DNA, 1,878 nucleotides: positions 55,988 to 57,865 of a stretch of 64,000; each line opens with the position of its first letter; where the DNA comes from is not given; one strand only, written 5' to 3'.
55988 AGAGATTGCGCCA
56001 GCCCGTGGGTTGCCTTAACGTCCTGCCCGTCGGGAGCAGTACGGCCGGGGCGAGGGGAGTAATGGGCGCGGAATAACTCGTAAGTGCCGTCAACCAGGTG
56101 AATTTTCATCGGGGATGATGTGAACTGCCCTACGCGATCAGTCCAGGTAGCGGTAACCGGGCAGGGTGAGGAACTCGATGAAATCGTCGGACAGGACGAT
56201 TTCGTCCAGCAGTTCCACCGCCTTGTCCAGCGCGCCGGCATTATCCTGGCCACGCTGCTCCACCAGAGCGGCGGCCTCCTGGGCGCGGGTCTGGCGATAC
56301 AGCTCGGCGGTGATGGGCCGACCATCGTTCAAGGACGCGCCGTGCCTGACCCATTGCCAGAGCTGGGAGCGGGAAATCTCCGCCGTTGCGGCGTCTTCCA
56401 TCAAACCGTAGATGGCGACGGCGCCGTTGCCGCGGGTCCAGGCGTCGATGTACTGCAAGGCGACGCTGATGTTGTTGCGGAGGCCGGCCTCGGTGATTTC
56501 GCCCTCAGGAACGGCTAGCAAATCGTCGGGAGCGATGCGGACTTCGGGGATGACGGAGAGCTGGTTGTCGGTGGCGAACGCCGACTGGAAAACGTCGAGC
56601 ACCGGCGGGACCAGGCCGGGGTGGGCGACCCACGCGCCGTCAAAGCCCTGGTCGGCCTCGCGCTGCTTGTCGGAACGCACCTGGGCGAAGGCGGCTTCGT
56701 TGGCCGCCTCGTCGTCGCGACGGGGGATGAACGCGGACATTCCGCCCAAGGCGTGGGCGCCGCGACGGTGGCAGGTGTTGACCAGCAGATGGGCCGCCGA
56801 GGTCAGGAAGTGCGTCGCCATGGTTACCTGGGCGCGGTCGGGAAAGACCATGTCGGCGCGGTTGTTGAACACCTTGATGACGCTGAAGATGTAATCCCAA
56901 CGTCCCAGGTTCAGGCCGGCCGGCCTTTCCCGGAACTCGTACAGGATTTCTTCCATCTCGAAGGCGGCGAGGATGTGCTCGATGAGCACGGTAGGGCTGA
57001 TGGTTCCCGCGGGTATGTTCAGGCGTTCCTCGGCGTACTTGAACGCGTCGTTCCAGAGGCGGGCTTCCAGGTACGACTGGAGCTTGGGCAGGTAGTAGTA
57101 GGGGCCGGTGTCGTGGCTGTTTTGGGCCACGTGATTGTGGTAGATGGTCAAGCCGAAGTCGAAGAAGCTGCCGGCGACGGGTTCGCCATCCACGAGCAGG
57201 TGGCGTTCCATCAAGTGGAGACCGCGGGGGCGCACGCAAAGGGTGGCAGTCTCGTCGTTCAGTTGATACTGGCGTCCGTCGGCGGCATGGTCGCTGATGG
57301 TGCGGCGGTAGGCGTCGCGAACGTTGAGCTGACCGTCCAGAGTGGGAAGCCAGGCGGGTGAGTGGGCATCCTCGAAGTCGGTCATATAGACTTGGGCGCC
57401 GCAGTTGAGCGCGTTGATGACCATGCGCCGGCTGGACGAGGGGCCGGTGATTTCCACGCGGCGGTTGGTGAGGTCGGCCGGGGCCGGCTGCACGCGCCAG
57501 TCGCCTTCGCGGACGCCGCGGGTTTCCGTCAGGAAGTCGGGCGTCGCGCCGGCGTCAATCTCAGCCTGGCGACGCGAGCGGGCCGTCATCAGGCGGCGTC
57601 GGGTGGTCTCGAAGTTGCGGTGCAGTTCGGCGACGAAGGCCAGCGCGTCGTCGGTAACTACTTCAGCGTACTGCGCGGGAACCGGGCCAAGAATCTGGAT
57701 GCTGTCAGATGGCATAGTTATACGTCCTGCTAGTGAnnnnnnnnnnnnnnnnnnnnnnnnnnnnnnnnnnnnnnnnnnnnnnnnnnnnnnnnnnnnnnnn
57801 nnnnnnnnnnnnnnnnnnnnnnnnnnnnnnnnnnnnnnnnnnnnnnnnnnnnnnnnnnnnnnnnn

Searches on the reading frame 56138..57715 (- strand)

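Call 73: search_protein_families(library=pfam, proteins=[window:56138-57715:-], max_evalue=0.00001)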
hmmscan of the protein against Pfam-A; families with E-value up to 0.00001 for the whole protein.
window:56138-57715:- (525 aa): 3 families
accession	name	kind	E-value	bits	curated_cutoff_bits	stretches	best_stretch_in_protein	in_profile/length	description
PF01274.28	MS_TIM-barrel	-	3.2e-95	318.3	26.4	1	158-401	1-247/248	Malate synthase, TIM barrel domain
PF20659.2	MS_C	-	4.5e-36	124.3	23.1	1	406-523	1-117/118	Malate synthase, C-terminal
PF20656.2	MS_N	-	2.2e-20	72.4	23.5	1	6-65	3-62/64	Malate synthase, N-terminal domain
